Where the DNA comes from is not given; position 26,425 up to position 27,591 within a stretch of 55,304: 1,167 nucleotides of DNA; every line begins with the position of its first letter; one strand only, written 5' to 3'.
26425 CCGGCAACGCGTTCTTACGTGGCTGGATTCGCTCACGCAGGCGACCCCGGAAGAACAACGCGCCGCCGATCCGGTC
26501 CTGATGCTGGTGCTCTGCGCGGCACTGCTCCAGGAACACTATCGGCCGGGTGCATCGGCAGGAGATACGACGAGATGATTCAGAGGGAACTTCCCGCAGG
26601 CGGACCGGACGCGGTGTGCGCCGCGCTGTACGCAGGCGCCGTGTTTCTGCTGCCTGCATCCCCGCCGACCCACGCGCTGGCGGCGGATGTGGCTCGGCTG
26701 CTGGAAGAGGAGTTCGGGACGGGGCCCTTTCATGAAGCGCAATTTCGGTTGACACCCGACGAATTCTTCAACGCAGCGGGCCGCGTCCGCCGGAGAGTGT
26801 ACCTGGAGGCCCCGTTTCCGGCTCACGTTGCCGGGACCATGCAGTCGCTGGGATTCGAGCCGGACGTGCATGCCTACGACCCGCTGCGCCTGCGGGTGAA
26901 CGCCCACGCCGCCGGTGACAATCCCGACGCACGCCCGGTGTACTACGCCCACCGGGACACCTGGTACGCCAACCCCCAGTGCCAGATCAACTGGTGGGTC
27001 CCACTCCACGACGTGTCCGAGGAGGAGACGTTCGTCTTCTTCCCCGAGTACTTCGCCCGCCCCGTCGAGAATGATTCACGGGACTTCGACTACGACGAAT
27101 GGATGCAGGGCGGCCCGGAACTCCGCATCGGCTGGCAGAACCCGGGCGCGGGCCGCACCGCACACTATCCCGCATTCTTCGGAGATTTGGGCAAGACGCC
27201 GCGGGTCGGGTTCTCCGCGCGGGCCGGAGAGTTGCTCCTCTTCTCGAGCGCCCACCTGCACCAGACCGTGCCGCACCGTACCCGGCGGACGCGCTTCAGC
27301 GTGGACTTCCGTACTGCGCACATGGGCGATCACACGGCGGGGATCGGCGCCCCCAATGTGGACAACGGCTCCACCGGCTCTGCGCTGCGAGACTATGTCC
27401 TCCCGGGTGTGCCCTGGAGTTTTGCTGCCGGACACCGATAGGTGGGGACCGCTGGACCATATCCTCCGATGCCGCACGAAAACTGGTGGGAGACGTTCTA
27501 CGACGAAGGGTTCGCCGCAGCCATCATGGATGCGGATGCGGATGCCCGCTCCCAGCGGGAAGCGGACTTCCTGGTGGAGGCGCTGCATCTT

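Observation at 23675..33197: Orphan seven-gene NRPS-like (A-T-R) operon with an amidotransferase, oxygenase-like protein, methyltransferase, NadR-like enzyme and two dehydrogenases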

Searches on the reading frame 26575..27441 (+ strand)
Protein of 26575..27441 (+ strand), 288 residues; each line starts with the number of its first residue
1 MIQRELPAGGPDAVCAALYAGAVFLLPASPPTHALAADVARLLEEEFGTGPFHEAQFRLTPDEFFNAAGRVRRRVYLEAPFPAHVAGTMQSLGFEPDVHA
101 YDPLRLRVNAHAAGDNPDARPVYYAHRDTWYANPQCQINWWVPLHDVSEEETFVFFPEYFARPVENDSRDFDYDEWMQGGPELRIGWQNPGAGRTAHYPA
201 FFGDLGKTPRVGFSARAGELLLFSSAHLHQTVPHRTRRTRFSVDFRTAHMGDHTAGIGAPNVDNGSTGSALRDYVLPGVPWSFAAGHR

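Call 4: search_protein_families(library=pfam, proteins=[window:26575-27441:+], max_evalue=0.01)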
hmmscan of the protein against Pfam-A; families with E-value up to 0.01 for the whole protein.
window:26575-27441:+ (288 aa): 2 families
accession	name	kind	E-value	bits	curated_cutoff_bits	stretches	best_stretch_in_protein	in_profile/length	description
PF13759.12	2OG-FeII_Oxy_5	-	0.0017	19.1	27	1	211-245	66-100/101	Putative 2OG-Fe(II) oxygenase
PF05721.19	PhyH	-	0.0075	17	22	0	121-240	107-211/213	Phytanoyl-CoA dioxygenase (PhyH)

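Call 5: search_protein_families(library=ncbifam, proteins=[window:26575-27441:+], max_evalue=0.01)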
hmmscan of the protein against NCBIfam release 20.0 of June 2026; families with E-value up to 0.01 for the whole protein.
window:26575-27441:+ (288 aa): 1 family
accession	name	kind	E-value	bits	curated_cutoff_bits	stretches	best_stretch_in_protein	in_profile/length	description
TIGR04324.1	SpoChoClust_2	subfamily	7e-05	22.5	150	0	124-155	112-143/248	sporadic carbohydrate cluster 2OG-Fe(II) oxygenase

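Call 9: find_encoding_contigs(protein=window:26575-27441:+, flank=10000, max_places=6)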
Protein window:26575-27441:+ (288 aa): 2 contigs read that carry it; 1 place shown.
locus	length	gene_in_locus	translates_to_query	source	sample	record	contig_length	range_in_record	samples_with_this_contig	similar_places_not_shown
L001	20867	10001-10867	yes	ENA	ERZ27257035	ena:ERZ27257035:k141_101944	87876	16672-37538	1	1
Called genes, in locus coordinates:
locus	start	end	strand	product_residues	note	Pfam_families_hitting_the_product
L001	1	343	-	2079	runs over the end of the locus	PF01835:MG2, PF07703:A2M_BRD (faint), PF00207:A2M, PF07678:TED_complement (faint), PF17973:bMG10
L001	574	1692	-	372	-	PF01408:GFO_IDH_MocA, PF02894:GFO_IDH_MocA_C (weak), PF22725:GFO_IDH_MocA_C3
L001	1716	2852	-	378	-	-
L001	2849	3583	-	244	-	PF05721:PhyH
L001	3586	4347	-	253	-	PF00106:adh_short, PF08659:KR, PF13561:adh_short_C2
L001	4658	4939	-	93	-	-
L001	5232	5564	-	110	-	-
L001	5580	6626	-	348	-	-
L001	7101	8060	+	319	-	PF08240:ADH_N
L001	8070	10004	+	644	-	PF13522:GATase_6, PF13537:GATase_7, PF00733:Asn_synthase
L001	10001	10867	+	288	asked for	-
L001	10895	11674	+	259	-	PF13489:Methyltransf_23, PF13847:Methyltransf_31, PF08241:Methyltransf_11 (weak), PF13649:Methyltransf_25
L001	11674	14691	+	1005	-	PF00501:AMP-binding, PF13193:AMP-binding_C, PF00550:PP-binding, PF01370:Epimerase, PF07993:NAD_binding_4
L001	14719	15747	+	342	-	PF13521:AAA_28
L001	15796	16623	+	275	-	PF00106:adh_short, PF08659:KR, PF13561:adh_short_C2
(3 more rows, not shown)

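Call 10: find_homologous_proteins(query=window:26575-27441:+)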
Query window:26575-27441:+ (288 aa): 657 proteins with E <= 0.001 among 3820 candidates; the best 120 are listed.
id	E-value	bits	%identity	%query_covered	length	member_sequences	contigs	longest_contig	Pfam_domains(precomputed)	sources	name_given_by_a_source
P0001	9.5e-199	677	100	100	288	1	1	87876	-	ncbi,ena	-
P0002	2.4e-98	347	56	96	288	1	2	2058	-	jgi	jgi:hypothetical protein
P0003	1.0e-97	345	57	96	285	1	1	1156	PF05721.20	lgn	-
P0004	1.2e-97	345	56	96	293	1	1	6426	-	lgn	-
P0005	1.9e-97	344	57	96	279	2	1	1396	-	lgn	-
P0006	2.0e-97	344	58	96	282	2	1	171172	-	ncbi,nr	ncbi:MAG: hypothetical protein HYZ53_19230 [Planctomycetes bacterium]|nr:hypothetical protein [Planc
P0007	2.1e-97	344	57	91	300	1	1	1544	-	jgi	-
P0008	1.1e-96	342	57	91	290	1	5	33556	-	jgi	jgi:hypothetical protein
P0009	2.0e-95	338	54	96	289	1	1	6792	-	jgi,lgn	jgi:hypothetical protein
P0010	7.8e-95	336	55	96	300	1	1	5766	-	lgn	-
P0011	2.8e-94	334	58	90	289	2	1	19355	PF05721.20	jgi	jgi:hypothetical protein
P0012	3.4e-94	334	56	92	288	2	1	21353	-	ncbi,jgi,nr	ncbi:MAG TPA: hypothetical protein VFE47_27645 [Tepidisphaeraceae bacterium]|jgi:hypothetical protei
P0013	1.0e-93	332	57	97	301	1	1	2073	-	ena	-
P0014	1.7e-93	331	54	97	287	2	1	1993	PF05721.20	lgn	-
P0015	1.9e-93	331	55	96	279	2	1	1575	-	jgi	jgi:hypothetical protein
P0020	1.5e-92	328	56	91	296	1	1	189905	-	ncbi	-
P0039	7.5e-88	313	53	91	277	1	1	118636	-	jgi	jgi:hypothetical protein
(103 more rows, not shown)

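Call 11: find_encoding_contigs(protein=P0006, flank=10000, max_places=2)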
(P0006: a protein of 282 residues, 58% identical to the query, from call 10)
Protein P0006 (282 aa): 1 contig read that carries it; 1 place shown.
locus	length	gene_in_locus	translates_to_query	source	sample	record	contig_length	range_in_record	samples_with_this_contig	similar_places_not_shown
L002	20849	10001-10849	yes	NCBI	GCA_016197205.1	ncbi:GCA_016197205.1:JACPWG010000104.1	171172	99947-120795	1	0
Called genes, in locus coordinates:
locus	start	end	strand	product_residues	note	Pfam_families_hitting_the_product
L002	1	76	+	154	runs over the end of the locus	PF05157:MshEN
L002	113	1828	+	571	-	PF05157:MshEN, PF00437:T2SSE, PF13191:AAA_16 (faint)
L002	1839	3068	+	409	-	PF28597:T2SSF_N, PF00482:T2SSF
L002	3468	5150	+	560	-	PF25323:6TM_PilS, PF08448:PAS_4 (weak), PF00512:HisKA, PF02518:HATPase_c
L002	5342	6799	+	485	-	PF01523:PmbA_TldD_1st, PF19290:PmbA_TldD_2nd (weak), PF19289:PmbA_TldD_3rd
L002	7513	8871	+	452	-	PF01523:PmbA_TldD_1st (weak), PF19289:PmbA_TldD_3rd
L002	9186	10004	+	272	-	PF05175:MTS (weak), PF13489:Methyltransf_23, PF13847:Methyltransf_31, PF08241:Methyltransf_11 (weak), PF13649:Methyltransf_25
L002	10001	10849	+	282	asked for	-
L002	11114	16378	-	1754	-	PF00069:Pkinase, PF07714:PK_Tyr_Ser-Thr, PF01839:FG-GAP (faint), PF13517:FG-GAP_3 (faint)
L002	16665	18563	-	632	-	PF00069:Pkinase, PF07714:PK_Tyr_Ser-Thr (weak), PF13371:TPR_9 (faint), PF13432:TPR_16 (weak)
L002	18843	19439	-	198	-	-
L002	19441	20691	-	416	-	-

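Call 12: find_encoding_contigs(protein=P0020, flank=10000, max_places=2)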
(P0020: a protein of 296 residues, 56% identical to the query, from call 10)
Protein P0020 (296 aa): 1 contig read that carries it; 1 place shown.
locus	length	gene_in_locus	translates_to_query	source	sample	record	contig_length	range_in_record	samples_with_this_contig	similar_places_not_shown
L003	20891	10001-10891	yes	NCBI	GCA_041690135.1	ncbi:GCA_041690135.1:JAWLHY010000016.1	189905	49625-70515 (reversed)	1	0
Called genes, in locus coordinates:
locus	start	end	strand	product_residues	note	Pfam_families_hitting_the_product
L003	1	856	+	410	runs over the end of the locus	PF13570:Beta-prop_ACSF4 (weak), PF01011:PQQ (faint), PF13360:PQQ_2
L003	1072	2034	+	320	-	-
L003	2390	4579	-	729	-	PF05592:Bac_rhamnosid (faint), PF25788:Ig_Rha78A_N, PF17389:Bac_rhamnosid6H, PF22422:MGH1-like_GH (weak), PF17390:Bac_rhamnosid_C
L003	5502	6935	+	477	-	PF00392:GntR, PF00155:Aminotran_1_2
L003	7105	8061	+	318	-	PF08240:ADH_N, PF00107:ADH_zinc_N (faint)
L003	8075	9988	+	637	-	PF13522:GATase_6, PF13537:GATase_7, PF00733:Asn_synthase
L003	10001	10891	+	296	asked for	-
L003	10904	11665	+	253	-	PF02353:CMAS (weak), PF05175:MTS (weak), PF13489:Methyltransf_23 (weak), PF08241:Methyltransf_11, PF08242:Methyltransf_12 (weak), PF13649:Methyltransf_25, PF13847:Methyltransf_31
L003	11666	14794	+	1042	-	PF00501:AMP-binding, PF13193:AMP-binding_C, PF00550:PP-binding, PF01370:Epimerase, PF07993:NAD_binding_4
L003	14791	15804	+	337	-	PF13521:AAA_28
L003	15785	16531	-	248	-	PF04402:SIMPL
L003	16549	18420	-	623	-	-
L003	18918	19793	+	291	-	PF01261:AP_endonuc_2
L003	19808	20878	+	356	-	PF01180:DHO_dh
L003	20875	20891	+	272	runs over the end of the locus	-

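Call 13: find_encoding_contigs(protein=P0039, flank=10000, max_places=2)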
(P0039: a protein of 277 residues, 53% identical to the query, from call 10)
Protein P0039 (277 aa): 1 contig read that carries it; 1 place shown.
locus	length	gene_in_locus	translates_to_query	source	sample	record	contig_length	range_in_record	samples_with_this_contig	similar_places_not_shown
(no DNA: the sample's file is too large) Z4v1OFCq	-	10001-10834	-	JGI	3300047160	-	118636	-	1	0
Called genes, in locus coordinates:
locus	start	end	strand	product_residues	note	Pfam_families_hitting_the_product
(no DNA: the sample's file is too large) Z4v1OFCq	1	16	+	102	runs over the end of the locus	-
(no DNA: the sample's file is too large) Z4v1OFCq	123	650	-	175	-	PF00994:MoCF_biosynth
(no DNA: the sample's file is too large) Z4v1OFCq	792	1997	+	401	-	PF00465:Fe-ADH, PF13685:Fe-ADH_2, PF25137:ADH_Fe_C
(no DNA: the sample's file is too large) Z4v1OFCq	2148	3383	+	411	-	PF09594:GT87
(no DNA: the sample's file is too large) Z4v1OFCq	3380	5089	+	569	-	PF02366:PMT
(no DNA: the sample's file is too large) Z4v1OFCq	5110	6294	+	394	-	PF09594:GT87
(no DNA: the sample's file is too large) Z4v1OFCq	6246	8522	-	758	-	PF00128:Alpha-amylase, PF21156:ISOA1-3_C, PF21331:Isoamylase_C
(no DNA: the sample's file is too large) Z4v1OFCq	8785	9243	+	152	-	-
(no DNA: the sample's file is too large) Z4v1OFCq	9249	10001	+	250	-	PF13489:Methyltransf_23 (weak), PF08241:Methyltransf_11 (weak), PF13649:Methyltransf_25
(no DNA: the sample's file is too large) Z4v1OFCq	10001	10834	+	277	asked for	-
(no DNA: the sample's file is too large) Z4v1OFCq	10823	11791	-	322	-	PF13521:AAA_28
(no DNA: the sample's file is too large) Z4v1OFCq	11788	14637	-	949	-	PF00501:AMP-binding, PF13193:AMP-binding_C, PF00550:PP-binding (faint), PF01370:Epimerase, PF07993:NAD_binding_4, PF13460:NAD_binding_10 (weak)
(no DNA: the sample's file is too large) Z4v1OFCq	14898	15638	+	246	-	-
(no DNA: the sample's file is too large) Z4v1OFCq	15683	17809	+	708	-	PF07635:PSCyt1, PF07583:PSCyt2, PF07587:PSD1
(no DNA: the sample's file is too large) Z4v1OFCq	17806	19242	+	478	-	PF07394:DUF1501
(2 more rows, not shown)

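Call 16: find_related_loci(query=A1, collection=genome_contigs, flank=10000)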
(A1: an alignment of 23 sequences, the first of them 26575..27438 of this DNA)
Query A1 (288 aa) in genome_contigs; peptide patterns used: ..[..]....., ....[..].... (x = any residue, [..] = any of these).
76 stretches matched a pattern; 75 encode a relative of the query (tblastn E <= 1e-3); 74 distinct loci.
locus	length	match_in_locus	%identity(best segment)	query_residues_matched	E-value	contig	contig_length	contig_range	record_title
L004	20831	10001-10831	58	2-277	1e-97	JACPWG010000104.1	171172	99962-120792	MAG: Planctomycetota bacterium isolate NC_groundwater_805_Pr6_B-0.1um_69_24 kurt_kritikos_18_scaffold_17135, whole genom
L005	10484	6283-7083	56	12-277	4e-95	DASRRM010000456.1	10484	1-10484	MAG TPA_asm: Tepidisphaeraceae bacterium isolate SMAG_U4852 k141_4200858, whole genome shotgun sequence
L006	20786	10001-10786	56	17-277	7e-95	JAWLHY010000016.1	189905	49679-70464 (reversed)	MAG: Armatimonadota bacterium isolate 30dZY2.bin.9 NODE_162_length_189905_cov_15.088064, whole genome shotgun sequence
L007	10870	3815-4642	52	1-277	2e-86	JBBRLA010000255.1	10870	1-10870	MAG: Polyangia bacterium isolate La1_concoct.199 LA1C_C.199_k141_939572L_10870_cov_15.3647, whole genome shotgun sequenc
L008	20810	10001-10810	51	6-278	3e-86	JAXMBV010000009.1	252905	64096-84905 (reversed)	MAG: Planctomycetaceae bacterium isolate STL-PLA45 C4.2.fa-9, whole genome shotgun sequence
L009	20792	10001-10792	53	13-277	2e-85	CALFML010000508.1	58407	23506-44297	MAG TPA_asm: uncultured Myxococcales bacterium isolate SRR6231182_bin.80_CONCOCT_v1.1_MAG genome assembly, contig: ERZ65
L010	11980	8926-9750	47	2-278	5e-85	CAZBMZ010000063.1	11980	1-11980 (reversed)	MAG TPA_asm: uncultured Clostridia bacterium isolate SRP090828_co2_158 genome assembly, contig: NODE_1865_length_11980_c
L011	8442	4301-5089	54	12-275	7e-83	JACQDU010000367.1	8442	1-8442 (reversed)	MAG: bacterium isolate NC_groundwater_1003_Pr1_S-0.65um_70_8 Montesol18_Sp65_coassembly_scaffold_759729, whole genome sh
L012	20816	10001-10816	49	2-275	5e-82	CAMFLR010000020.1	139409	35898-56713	MAG: uncultured Isosphaeraceae bacterium isolate SRR12456171_bin.19_metaWRAP_v1.3_MAG genome assembly, contig: ERZ122899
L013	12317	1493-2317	50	2-277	5e-81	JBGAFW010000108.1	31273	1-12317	MAG: Labilithrix sp. isolate MAG_MBR_H125.011 MBRH125-11_opera_contig_3287, whole genome shotgun sequence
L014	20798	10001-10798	50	17-282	1e-79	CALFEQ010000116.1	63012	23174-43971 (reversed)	MAG TPA_asm: uncultured Myxococcales bacterium isolate SRR5251193_bin.130_CONCOCT_v1.1_MAG genome assembly, contig: ERZ7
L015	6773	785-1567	53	13-277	8e-79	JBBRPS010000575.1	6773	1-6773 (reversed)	MAG: Gemmatales bacterium isolate metawrap_la1_100 W_la1_100_k141_1726169L_6773_cov_17.0384, whole genome shotgun sequen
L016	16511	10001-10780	50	17-275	7e-78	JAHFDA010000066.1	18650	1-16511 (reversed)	MAG: bacterium isolate nzgw234 NODE_3072_length_18651_cov_3.965084, whole genome shotgun sequence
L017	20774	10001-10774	48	18-275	1e-77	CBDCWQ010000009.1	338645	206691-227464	MAG: Myxococcota bacterium isolate 159d441a-5128-48e9-9a90-04660ad44008 genome assembly, contig: contig_9, whole genome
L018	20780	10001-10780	49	18-277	2e-77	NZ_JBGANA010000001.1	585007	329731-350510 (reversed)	MAG: Prosthecobacter sp. isolate MAG_AAO_H125.6 AAOH125-6_opera_contig_40, whole genome shotgun sequence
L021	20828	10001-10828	51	1-275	4e-78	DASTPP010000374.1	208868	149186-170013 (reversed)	MAG TPA_asm: Polyangiaceae bacterium isolate SMAG_U2200 k141_687013, whole genome shotgun sequence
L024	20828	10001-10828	47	2-277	2e-75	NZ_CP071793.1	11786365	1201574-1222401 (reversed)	Sulfidibacter corallicola strain M133 chromosome, complete genome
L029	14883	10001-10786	49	13-275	7e-75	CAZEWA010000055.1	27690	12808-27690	MAG TPA_asm: uncultured Polyangiales bacterium isolate SRP344714_co2_314 genome assembly, contig: NODE_4330_length_27690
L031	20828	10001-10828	48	1-277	2e-74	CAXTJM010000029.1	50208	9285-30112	MAG TPA_asm: uncultured Acetobacteraceae bacterium isolate private_TS1974_metawrap_bin.6 genome assembly, contig: privat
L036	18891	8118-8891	46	18-275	4e-72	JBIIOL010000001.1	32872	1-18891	MAG: Pirellulales bacterium isolate ME2002-10-08pf_3300042317_group1_bin47 Rohwer_bin1734_scaffold_294_c2, whole genome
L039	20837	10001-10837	43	4-283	3e-71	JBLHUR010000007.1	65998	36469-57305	MAG: Akkermansiaceae bacterium isolate 3300047666_60 Ga0491196_0000168, whole genome shotgun sequence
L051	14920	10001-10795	41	13-277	3e-67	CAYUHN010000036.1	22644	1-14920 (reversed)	MAG TPA_asm: uncultured Roseibacillus sp. isolate SRP114822_co1_82 genome assembly, contig: NODE_476_length_22644_cov_59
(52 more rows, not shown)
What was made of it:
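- Carriers are large-genome, metabolite-rich taxa such as Myxococcota and Planctomycetota (call 16).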

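Call 27: predict_structure(alignment_id=A1)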
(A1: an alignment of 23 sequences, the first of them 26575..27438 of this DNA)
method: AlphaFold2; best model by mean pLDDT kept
length: 288 residues; sequences in the alignment: 23
mean_pLDDT: 91.4   pTM: 0.91
mean pLDDT of the five models: 91.4, 90.9, 87.9, 87.9, 86.1
residues with pLDDT >= 90: 208; 70-90: 66; 50-70: 9; < 50: 5
segments of 3 or more residues with pLDDT < 50: 284-288
pLDDT, mean of each block of 10 residues (from residue 1): 96 97 98 98 96 96 93 90 93 96 93 88 91 89 98 96 93 88 73 86 91 98 97 96 97 94 89 84 48
secondary structure, 60 per line:
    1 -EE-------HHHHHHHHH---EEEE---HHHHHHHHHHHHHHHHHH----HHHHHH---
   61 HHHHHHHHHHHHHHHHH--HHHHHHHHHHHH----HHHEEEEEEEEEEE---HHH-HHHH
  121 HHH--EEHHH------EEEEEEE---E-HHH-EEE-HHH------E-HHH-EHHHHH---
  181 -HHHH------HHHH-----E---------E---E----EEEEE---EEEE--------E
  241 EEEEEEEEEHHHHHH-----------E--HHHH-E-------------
elements in order: H11-19 E23-26 H30-47 H52-57 H61-77 H80-91 E99-109 H117-123 E137-143 E153-155 H173-177 H182-185 H192-195 E220-224 E228-231 E240-249 H250-255 H270-273
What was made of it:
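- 26575..27441 (+): g3: divergent PhyH-superfamily Fe(II)/2-oxoglutarate oxygenase (288 aa). AF2 model pLDDT 91.4 (call 27).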

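Call 30: fold_search(model_id=the predicted structure, library=pdb)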
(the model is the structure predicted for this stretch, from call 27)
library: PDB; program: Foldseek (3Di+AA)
matches with E <= 10: 1258; with E <= 0.001: 220
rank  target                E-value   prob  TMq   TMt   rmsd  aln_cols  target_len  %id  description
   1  2rds                  3.2e-07  1.00  0.48  0.52   6.1       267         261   15  Crystal Structure of PtlH with Fe/oxalylglycine and ent-1-deoxypentalenic acid bound (released 2007-10-16)
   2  2rdn                  4.6e-07  1.00  0.50  0.52   6.1       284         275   13  Crystal Structure of PtlH with AKG and ent-1PL bound (released 2007-10-16)
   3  2rdq                  7.0e-07  1.00  0.50  0.54   5.9       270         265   15  Crystal Structure of PtlH with Fe/alpha ketoglutarate bound (released 2007-10-16)
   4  8zyb_D                7.0e-07  1.00  0.42  0.44   8.1       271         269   14  a-KG dependent oxygenase (released 2025-06-18)
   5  7eyw_B                7.9e-07  1.00  0.42  0.46   8.4       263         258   10  Fe(II)/(alpha)ketoglutarate-dependent dioxygenase SptF with terretonin C (released 2022-04-20)
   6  7eyr_B                9.0e-07  1.00  0.44  0.45   8.4       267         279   10  Fe(II)/(alpha)ketoglutarate-dependent dioxygenase SptF apo (released 2022-04-20)
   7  2rdr                  1.1e-06  1.00  0.43  0.47   9.1       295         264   14  Crystal Structure of PtlH with Fe/oxalylglycine bound (released 2007-10-16)
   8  7eyr_D                1.1e-06  1.00  0.43  0.46   7.8       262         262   10  Fe(II)/(alpha)ketoglutarate-dependent dioxygenase SptF apo (released 2022-04-20)
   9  7vbq_A                1.1e-06  1.00  0.39  0.40   9.1       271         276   15  Heterodimer structure of Fe(II)/(alpha)ketoglutarate-dependent dioxygenase TlxIJ (released 2022-04-20)
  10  7eyw_A                1.2e-06  1.00  0.43  0.45   8.8       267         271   10  Fe(II)/(alpha)ketoglutarate-dependent dioxygenase SptF with terretonin C (released 2022-04-20)
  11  7eyu_A                1.3e-06  1.00  0.43  0.46   8.7       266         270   10  Fe(II)/(alpha)ketoglutarate-dependent dioxygenase SptF-N65T mutant with andiconin D (released 2022-04-20)
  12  8zyb_C                1.3e-06  1.00  0.37  0.38   9.7       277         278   12  a-KG dependent oxygenase (released 2025-06-18)
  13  7eyw_C                1.8e-06  1.00  0.42  0.44   9.4       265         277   10  Fe(II)/(alpha)ketoglutarate-dependent dioxygenase SptF with terretonin C (released 2022-04-20)
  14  5zm2_A                1.8e-06  1.00  0.35  0.38  11.4       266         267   13  Fe(II)/(alpha)ketoglutarate-dependent dioxygenase AndA (released 2018-07-18)
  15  5zm3_B                1.9e-06  1.00  0.40  0.40  10.3       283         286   13  Fe(II)/(alpha)ketoglutarate-dependent dioxygenase AndA with preandiloid B (released 2018-07-18)
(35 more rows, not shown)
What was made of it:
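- On Fe(II)/2-oxoglutarate dioxygenase, PhyH superfamily: Foldseek gives probability 1.0 to PtlH, SptF and AndA (call 30).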

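Call 41: search_protein_families(library=pfam, proteins=[L031:7936-9069:-, L031:7960-9237:+, L031:10827-11927:-, L031:11864-13306:-, L031:13054-14640:-, L031:14631-16040:-, L031:16101-17273:-, L031:17973-18818:-, L031:5533-6792:-, L031:19210-20568:-], max_evalue=0.0001)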
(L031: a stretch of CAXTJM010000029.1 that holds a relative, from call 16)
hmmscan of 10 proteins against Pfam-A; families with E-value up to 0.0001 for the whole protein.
L031:7936-9069:- (377 aa): 0 families

L031:7960-9237:+ (425 aa): 1 family
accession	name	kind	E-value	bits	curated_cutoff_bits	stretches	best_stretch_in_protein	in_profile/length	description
PF10092.14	DUF2330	-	1.2e-73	248.2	24.7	1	20-352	2-278/279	Uncharacterized protein conserved in bacteria (DUF2330)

L031:10827-11927:- (366 aa): 1 family
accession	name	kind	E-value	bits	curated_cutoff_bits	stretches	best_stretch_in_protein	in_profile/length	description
PF13521.12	AAA_28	-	1.3e-22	81.2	27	1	181-346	1-163/164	AAA domain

L031:11864-13306:- (480 aa): 3 families
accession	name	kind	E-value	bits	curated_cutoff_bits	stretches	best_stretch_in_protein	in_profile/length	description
PF07993.18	NAD_binding_4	-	7.1e-15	55.3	20.1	1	139-350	2-252/258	Male sterility protein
PF01370.27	Epimerase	-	5.5e-08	32.9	20.9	1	138-331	3-195/240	NAD dependent epimerase/dehydratase family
PF13460.12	NAD_binding_10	-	9.6e-05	22.8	27.2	0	254-309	94-147/184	NAD(P)H-binding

L031:13054-14640:- (528 aa): 1 family
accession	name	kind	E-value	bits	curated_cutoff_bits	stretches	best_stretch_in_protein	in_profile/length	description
PF00501.34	AMP-binding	-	1.4e-42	146.3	29.9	1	18-396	3-384/384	AMP-binding enzyme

L031:14631-16040:- (469 aa): 2 families
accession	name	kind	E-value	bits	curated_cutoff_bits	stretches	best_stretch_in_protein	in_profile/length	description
PF04095.22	NAPRTase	-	1.1e-59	202.5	20.8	1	173-412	1-221/239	Nicotinate phosphoribosyltransferase (NAPRTase) family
PF18127.6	NAMPT_N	-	2.9e-31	108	25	1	4-97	1-98/98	Nicotinamide phosphoribosyltransferase, N-terminal domain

L031:16101-17273:- (390 aa): 2 families
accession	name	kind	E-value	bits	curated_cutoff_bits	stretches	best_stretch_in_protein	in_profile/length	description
PF00293.34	NUDIX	-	1.9e-18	67.2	21.1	1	242-383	5-131/134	NUDIX domain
PF01467.32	CTP_transf_like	-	2.5e-13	50.8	21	1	23-83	1-62/133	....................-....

L031:17973-18818:- (281 aa): 0 families

L031:5533-6792:- (419 aa): 3 families
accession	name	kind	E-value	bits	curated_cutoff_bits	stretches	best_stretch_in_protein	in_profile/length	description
PF13421.11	Band_7_1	-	1.5e-69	234.3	24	1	120-328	2-210/211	SPFH domain-Band 7 family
PF01145.31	Band_7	-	8.3e-16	59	23.6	1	136-329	2-163/176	SPFH domain / Band 7 family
PF09851.14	SHOCT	-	1.8e-09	37.4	27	1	388-415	1-28/28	Short C-terminal domain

L031:19210-20568:- (452 aa): 0 families

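Call 45: search_protein_families(library=padloc, proteins=[window:26575-27441:+], max_evalue=0.001)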
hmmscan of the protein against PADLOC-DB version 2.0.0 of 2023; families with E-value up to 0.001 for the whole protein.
window:26575-27441:+ (288 aa): 0 families
